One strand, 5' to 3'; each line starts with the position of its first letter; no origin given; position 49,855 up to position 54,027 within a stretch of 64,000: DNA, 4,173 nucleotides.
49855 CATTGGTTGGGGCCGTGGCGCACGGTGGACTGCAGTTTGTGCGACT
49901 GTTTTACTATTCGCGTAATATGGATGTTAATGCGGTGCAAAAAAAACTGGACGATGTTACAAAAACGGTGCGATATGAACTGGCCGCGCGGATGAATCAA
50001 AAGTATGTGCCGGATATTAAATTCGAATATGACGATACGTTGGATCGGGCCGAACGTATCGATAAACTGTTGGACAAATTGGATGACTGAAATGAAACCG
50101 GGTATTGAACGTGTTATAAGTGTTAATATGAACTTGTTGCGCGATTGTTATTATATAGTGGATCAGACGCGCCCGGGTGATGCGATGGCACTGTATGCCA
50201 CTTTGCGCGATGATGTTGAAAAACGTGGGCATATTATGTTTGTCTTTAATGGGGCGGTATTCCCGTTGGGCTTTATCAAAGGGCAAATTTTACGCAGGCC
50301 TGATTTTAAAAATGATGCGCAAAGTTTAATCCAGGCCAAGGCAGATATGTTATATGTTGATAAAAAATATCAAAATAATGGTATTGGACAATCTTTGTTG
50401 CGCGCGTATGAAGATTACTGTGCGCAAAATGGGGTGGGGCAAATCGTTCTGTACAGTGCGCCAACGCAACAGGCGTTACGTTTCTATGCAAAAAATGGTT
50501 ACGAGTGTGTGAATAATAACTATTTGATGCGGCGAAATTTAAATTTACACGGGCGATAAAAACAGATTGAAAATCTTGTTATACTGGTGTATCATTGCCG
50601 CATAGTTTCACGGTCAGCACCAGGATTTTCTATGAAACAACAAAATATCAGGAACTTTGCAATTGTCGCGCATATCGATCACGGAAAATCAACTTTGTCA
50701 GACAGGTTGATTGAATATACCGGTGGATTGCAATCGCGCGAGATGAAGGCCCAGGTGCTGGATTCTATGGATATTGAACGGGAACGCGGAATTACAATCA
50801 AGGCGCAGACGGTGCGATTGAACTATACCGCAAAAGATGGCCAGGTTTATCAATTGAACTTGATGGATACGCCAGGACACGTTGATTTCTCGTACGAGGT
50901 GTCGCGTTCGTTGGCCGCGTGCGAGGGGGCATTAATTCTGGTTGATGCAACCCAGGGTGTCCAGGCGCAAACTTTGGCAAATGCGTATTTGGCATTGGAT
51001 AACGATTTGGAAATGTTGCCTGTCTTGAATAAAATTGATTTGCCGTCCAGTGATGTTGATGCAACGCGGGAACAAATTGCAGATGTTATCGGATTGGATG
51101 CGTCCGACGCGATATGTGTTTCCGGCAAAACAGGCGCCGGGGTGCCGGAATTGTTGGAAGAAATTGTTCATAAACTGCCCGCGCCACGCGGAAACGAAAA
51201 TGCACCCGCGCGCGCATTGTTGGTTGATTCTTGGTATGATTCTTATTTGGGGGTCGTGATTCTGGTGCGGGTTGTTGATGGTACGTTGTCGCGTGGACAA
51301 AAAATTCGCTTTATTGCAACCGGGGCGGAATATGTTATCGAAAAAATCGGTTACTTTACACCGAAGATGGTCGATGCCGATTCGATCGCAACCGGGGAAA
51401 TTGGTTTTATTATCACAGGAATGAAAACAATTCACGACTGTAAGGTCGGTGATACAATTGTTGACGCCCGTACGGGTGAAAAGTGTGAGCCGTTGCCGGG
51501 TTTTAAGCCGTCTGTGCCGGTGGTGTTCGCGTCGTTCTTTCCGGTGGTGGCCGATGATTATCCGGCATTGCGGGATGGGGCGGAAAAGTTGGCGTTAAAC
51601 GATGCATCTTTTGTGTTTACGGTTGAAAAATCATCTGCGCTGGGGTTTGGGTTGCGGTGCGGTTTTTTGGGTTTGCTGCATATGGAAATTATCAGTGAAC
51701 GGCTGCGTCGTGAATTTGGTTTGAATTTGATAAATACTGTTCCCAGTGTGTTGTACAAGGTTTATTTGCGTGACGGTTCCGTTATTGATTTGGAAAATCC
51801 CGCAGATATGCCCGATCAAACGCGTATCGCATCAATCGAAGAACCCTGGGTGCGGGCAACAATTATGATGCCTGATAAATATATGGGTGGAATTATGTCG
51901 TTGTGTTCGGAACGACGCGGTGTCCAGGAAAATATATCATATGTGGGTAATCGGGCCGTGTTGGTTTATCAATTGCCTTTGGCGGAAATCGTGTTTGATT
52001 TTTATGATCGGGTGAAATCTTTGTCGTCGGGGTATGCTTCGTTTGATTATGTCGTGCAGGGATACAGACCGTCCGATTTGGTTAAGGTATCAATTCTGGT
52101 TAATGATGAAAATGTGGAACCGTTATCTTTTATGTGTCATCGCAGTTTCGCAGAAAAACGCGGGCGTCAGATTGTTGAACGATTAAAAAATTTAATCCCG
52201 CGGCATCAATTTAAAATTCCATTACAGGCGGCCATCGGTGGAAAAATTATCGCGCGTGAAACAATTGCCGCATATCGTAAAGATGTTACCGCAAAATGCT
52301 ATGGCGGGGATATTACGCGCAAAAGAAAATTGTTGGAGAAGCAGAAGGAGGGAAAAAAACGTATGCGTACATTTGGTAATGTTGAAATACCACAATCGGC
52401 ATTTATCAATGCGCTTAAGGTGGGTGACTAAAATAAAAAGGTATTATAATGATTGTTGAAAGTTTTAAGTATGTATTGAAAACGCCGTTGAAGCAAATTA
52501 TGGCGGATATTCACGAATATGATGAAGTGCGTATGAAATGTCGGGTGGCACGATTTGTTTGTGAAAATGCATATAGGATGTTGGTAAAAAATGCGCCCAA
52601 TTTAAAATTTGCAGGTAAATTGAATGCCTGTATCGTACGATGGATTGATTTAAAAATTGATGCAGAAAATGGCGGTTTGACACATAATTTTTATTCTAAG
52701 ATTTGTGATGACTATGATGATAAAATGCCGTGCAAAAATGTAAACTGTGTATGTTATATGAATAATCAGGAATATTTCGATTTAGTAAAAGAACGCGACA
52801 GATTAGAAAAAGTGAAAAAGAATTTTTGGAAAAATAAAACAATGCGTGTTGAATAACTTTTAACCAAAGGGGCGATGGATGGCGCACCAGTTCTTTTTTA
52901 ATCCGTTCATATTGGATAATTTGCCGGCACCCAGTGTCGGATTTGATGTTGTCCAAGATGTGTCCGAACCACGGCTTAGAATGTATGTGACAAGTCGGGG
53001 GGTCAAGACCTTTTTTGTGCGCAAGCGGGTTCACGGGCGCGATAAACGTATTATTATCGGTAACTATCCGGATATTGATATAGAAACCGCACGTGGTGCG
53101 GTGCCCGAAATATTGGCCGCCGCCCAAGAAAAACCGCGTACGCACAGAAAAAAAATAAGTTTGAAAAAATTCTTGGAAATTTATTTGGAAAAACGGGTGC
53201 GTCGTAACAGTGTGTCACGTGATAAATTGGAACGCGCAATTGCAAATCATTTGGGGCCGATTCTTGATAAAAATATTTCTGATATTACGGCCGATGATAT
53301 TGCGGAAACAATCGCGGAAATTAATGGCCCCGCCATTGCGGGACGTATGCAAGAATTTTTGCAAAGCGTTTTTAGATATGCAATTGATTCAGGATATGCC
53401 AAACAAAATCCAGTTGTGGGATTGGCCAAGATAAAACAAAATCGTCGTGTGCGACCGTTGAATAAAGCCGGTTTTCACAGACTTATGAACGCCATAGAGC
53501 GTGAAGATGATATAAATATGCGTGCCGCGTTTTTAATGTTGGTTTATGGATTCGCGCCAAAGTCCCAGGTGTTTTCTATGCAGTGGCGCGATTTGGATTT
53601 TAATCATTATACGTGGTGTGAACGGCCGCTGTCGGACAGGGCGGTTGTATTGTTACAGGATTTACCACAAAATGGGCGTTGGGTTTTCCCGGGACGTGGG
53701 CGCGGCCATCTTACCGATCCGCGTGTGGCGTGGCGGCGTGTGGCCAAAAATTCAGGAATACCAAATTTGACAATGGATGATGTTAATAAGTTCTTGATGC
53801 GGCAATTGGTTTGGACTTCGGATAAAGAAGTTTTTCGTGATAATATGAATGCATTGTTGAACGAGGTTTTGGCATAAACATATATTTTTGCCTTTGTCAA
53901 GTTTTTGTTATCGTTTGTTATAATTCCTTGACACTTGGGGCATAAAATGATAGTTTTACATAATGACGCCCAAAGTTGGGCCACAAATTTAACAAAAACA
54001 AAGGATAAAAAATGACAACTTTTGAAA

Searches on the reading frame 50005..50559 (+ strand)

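Call 83: search_protein_families(library=pfam, max_evalue=0.001, proteins=[window:50005-50559:+])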
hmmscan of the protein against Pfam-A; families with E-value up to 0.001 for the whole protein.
window:50005-50559:+ (184 aa): 4 families
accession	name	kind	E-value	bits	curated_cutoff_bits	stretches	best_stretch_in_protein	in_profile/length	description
PF00583.31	Acetyltransf_1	-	1.8e-11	44.8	20.7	1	43-166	6-116/116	Acetyltransferase (GNAT) family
PF13673.13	Acetyltransf_10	-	3.6e-11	43.6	23.6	1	112-172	53-113/128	Acetyltransferase (GNAT) domain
PF13508.13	Acetyltransf_7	-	7.7e-11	42.7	27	1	101-167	28-83/84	Acetyltransferase (GNAT) domain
PF08445.16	FR47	-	0.0004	20.8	22.1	0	115-173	26-84/86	FR47-like protein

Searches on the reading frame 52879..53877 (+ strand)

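Call 83: search_protein_families(library=pfam, max_evalue=0.001, proteins=[window:52879-53877:+])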
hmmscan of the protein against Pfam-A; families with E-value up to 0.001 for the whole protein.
window:52879-53877:+ (332 aa): 3 families
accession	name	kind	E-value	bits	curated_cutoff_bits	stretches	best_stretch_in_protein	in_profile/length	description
PF22022.2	Phage_int_M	-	3e-09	37.4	27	1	104-182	10-93/96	Phage integrase central domain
PF13356.12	Arm-DNA-bind_3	-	7.4e-07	29.7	27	1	32-91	22-81/83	Arm DNA-binding domain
PF14659.12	Phage_int_SAM_3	-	0.00067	20.3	22.6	0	95-146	2-55/58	Phage integrase, N-terminal SAM-like domain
